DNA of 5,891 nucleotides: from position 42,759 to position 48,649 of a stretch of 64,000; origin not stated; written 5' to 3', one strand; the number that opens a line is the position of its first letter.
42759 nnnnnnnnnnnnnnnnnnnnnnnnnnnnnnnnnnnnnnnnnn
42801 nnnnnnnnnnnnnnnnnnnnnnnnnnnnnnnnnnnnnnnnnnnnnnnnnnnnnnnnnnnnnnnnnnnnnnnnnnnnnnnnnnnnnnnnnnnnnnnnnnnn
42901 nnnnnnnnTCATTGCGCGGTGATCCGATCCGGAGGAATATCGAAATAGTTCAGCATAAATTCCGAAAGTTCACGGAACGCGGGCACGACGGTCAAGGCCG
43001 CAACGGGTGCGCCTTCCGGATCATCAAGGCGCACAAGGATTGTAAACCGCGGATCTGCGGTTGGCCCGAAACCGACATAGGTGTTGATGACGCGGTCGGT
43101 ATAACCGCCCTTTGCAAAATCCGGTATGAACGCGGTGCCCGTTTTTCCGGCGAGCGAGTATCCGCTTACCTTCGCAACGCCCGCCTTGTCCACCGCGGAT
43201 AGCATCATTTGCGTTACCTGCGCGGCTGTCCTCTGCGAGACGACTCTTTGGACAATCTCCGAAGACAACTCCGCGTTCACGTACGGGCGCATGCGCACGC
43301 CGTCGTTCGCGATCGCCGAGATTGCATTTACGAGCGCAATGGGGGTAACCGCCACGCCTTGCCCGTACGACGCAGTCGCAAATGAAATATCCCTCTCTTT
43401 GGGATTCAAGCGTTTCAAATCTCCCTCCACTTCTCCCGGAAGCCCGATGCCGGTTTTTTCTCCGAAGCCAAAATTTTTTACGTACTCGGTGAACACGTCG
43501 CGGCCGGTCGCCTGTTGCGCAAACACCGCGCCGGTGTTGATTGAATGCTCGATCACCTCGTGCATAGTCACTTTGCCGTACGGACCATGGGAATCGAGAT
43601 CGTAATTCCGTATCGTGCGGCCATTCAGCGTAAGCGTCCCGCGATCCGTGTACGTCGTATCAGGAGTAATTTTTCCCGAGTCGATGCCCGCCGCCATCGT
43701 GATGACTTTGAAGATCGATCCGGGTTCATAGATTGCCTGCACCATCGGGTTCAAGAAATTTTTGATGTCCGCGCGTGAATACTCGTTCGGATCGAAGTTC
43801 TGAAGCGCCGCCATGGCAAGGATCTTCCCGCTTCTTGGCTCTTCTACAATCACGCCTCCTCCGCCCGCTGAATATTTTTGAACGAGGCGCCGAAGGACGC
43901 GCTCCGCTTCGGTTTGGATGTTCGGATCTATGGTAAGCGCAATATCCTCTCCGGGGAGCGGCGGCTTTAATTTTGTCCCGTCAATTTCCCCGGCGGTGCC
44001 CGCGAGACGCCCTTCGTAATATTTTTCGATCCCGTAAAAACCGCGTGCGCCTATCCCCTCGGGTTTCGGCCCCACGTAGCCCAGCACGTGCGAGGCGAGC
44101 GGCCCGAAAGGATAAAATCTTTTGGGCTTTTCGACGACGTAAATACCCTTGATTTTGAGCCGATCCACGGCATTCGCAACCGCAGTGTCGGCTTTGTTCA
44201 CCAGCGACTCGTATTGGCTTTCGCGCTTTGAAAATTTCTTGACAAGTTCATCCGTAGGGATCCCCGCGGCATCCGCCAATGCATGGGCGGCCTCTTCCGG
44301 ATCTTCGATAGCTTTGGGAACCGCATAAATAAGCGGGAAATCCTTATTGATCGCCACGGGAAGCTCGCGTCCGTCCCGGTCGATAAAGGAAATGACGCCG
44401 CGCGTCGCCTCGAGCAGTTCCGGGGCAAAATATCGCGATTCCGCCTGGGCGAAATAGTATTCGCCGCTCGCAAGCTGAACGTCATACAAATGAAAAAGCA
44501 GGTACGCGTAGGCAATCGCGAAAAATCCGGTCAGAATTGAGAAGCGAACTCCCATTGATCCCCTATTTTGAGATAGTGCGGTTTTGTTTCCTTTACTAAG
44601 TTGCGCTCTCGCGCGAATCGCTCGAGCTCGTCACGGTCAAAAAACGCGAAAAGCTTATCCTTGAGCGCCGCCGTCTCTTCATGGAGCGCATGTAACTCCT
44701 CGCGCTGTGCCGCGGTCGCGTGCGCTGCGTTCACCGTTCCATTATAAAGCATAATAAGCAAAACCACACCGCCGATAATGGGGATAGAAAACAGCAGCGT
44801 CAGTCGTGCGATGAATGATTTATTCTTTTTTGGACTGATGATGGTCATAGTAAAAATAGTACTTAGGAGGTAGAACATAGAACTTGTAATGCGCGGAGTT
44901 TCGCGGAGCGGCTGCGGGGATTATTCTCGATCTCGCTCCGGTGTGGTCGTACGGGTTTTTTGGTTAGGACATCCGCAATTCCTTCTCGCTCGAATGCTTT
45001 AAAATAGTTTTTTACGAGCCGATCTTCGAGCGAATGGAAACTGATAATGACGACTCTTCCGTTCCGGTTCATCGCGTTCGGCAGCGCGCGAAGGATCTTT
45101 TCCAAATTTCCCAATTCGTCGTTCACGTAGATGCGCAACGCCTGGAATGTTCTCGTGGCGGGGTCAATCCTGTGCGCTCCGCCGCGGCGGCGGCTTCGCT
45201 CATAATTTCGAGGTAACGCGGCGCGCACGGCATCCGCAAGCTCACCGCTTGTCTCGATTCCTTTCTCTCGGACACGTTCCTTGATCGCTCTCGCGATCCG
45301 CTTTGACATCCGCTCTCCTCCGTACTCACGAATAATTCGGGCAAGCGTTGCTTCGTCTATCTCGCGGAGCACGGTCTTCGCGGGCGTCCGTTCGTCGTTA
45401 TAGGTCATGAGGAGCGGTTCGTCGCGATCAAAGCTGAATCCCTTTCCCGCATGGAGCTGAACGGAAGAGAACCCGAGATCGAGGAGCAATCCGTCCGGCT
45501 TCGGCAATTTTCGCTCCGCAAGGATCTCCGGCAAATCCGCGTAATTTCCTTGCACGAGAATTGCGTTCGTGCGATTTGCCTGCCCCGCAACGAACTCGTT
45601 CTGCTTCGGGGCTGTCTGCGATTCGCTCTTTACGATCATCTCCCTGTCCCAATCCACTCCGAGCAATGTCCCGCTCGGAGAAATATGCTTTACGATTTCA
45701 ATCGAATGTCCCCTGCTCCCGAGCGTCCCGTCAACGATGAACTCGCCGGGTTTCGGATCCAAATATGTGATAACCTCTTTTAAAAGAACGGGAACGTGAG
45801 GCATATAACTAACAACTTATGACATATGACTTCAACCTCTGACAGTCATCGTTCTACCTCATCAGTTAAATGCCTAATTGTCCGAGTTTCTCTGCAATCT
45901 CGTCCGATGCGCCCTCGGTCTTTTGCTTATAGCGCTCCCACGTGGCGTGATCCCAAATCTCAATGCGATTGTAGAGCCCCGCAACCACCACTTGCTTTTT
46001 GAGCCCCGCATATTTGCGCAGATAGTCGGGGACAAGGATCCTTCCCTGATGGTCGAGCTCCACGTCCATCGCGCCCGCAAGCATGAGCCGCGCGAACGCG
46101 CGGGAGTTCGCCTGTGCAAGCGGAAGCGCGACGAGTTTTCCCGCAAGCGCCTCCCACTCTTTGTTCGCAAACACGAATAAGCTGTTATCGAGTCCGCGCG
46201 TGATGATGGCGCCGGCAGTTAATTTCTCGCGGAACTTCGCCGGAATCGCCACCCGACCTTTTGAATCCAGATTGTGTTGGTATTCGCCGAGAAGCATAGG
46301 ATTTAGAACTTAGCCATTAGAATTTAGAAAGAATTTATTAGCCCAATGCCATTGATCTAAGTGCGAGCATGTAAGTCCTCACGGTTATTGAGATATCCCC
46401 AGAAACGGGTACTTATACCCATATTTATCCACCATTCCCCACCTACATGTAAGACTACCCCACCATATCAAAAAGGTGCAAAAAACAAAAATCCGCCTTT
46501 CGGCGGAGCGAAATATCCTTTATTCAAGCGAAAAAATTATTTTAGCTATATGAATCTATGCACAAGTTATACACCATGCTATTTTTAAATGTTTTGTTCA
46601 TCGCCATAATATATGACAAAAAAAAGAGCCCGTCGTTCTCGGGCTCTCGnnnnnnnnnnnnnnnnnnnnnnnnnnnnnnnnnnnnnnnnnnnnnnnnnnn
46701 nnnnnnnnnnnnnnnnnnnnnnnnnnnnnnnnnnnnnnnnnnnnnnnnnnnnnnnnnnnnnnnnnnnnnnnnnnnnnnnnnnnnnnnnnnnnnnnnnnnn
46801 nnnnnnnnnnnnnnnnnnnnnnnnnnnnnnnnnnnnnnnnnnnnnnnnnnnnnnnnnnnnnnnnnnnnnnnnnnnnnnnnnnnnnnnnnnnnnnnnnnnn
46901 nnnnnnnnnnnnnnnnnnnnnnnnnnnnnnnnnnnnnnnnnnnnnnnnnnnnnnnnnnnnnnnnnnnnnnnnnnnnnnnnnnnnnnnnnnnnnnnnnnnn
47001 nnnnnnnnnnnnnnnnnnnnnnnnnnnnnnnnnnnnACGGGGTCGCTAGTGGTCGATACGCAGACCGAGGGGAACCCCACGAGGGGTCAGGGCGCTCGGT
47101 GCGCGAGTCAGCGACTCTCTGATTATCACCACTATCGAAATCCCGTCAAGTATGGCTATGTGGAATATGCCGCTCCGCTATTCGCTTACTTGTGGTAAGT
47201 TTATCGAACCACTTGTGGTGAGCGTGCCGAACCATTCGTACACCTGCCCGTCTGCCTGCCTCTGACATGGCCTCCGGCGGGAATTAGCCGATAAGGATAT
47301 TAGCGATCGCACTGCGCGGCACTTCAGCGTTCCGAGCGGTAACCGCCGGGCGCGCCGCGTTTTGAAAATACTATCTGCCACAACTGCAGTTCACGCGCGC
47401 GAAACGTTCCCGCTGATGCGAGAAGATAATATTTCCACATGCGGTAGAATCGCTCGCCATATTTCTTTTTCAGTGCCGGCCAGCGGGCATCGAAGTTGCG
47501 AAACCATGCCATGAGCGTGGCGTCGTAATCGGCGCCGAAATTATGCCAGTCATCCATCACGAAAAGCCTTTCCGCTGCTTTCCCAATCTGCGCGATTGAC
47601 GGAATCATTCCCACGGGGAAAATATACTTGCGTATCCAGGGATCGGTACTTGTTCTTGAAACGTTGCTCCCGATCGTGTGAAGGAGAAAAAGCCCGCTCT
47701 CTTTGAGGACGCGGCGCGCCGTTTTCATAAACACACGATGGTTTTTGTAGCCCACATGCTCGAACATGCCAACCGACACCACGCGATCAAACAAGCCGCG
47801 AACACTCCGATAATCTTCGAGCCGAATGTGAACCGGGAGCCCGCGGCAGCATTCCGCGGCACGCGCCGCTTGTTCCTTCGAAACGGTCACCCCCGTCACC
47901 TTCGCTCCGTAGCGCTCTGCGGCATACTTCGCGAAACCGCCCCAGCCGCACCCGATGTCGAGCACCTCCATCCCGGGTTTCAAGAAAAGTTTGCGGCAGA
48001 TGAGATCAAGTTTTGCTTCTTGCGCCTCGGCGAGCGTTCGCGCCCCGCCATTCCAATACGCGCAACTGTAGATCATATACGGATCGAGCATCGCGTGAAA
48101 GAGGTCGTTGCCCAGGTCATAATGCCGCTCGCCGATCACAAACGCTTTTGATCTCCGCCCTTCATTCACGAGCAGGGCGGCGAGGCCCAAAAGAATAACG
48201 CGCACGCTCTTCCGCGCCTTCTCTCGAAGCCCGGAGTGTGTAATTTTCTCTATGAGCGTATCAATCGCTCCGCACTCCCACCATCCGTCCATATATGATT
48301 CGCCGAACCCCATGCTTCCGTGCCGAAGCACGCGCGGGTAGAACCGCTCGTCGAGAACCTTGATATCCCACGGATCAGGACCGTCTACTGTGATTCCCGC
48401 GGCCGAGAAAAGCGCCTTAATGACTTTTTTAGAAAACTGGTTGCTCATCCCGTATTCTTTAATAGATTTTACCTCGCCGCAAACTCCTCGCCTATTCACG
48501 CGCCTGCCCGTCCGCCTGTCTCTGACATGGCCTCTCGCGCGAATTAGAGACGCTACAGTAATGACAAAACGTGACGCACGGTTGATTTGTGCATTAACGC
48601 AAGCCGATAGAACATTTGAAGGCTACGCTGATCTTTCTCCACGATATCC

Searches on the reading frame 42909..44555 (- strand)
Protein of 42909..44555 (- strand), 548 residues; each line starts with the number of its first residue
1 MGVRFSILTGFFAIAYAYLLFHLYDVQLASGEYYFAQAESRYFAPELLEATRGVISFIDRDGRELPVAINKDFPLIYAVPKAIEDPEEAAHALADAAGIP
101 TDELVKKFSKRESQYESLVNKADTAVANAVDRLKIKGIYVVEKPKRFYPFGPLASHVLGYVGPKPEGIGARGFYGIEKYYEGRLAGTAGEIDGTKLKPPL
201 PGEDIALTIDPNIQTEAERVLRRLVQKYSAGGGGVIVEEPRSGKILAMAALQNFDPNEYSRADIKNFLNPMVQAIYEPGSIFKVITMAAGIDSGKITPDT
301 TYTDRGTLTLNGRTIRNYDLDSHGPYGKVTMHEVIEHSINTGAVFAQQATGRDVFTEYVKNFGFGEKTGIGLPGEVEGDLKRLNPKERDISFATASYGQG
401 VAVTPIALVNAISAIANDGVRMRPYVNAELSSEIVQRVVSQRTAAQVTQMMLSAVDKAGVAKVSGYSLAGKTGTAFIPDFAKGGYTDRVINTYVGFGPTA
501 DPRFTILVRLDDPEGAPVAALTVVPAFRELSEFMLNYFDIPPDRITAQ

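Call 46: search_protein_families(library=pfam, proteins=[window:42909-44555:-], max_evalue=0.0001)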
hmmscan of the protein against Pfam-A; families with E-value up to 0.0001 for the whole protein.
window:42909-44555:- (548 aa): 2 families
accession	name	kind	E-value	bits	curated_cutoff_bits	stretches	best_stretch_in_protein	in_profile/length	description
PF00905.27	Transpeptidase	-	1.3e-66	225.3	22.1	1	233-515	1-286/299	Penicillin binding protein transpeptidase domain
PF03717.20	PBP_dimer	-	1.2e-12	49.1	24.4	1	49-190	3-164/180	Penicillin-binding Protein dimerisation domain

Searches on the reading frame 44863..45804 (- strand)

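Call 46: search_protein_families(library=pfam, proteins=[window:44863-45804:-], max_evalue=0.0001)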
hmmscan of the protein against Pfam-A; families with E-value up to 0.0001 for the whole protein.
window:44863-45804:- (313 aa): 1 family
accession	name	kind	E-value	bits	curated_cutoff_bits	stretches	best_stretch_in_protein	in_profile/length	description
PF01795.25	Methyltransf_5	-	4.7e-82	276.4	27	1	2-307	3-307/309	MraW methylase family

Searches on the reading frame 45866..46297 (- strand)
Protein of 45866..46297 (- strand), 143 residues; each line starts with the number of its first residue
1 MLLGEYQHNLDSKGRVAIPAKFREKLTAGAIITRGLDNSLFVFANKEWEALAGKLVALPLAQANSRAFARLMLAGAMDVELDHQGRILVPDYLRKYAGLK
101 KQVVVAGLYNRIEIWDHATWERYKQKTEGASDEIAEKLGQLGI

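Call 47: search_protein_families(library=pfam, proteins=[window:45866-46297:-], max_evalue=0.0001)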
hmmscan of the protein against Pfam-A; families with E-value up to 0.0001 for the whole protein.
window:45866-46297:- (143 aa): 1 family
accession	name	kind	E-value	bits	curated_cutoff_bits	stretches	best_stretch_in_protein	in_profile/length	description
PF02381.23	MraZ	-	2.7e-41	139.8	23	2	72-135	1-65/72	MraZ protein, putative antitoxin-like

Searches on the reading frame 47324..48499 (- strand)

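Call 46: search_protein_families(library=pfam, proteins=[window:47324-48499:-], max_evalue=0.0001)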
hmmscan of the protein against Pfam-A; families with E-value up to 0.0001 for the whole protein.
window:47324-48499:- (391 aa): 7 families
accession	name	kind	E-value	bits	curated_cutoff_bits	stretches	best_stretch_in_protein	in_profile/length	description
PF02353.26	CMAS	-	1.4e-87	293.9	27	1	123-376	10-273/273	Mycolic acid cyclopropane synthetase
PF13649.12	Methyltransf_25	-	7.3e-16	59.1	27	1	179-269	1-97/97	Methyltransferase domain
PF08241.18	Methyltransf_11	-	1.3e-15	58.3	21.2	1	180-272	1-94/95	Methyltransferase domain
PF13489.12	Methyltransf_23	-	2.3e-12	47.4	27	1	169-283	14-127/164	Methyltransferase domain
PF08242.18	Methyltransf_12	-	1e-09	39.4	30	1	180-271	1-98/98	Methyltransferase domain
PF01728.25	FtsJ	-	2.9e-08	34.3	24.1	1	163-211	8-58/181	FtsJ-like methyltransferase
PF13847.12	Methyltransf_31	-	1.5e-07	31.7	27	1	174-277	2-113/145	Methyltransferase domain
